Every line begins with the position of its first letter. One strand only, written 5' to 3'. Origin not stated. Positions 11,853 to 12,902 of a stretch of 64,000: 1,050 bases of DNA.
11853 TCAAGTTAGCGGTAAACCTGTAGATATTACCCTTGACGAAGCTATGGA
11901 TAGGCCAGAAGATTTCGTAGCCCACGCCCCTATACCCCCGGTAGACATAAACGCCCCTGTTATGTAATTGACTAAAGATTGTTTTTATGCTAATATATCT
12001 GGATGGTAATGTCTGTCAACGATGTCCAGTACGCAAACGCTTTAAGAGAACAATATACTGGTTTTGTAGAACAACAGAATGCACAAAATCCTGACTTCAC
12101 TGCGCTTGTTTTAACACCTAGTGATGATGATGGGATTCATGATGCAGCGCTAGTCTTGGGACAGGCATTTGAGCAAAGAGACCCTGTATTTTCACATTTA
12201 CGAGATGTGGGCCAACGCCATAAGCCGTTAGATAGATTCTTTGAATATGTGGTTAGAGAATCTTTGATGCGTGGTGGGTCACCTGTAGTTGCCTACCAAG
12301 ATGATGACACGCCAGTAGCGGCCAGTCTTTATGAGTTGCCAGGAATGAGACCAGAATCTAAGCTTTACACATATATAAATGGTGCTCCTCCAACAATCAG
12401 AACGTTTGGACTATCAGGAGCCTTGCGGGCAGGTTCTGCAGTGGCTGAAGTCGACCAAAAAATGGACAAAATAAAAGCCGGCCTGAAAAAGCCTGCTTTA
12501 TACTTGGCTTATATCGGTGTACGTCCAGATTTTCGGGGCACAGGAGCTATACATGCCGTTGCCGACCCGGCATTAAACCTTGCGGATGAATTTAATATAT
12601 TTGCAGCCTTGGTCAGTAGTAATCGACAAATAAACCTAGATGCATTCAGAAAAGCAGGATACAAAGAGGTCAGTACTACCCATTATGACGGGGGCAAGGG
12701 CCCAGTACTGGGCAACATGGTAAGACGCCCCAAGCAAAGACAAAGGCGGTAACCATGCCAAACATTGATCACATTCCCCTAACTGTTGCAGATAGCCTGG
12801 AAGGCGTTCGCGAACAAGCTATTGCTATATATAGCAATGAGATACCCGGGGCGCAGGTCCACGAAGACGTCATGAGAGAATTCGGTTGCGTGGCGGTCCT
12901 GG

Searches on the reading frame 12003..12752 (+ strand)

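Call 40: search_protein_families(library=pfam, proteins=[window:12003-12752:+], max_evalue=0.001)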
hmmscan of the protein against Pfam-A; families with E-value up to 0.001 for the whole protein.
window:12003-12752:+ (249 aa): 0 families

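Call 58: search_protein_families(library=pfam, proteins=[window:12003-12752:+], max_evalue=0.05)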
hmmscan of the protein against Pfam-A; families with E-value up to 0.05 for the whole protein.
window:12003-12752:+ (249 aa): 1 family
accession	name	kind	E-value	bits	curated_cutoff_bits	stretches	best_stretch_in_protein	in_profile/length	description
PF00583.31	Acetyltransf_1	-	0.019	15.7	20.7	1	153-220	55-116/116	Acetyltransferase (GNAT) family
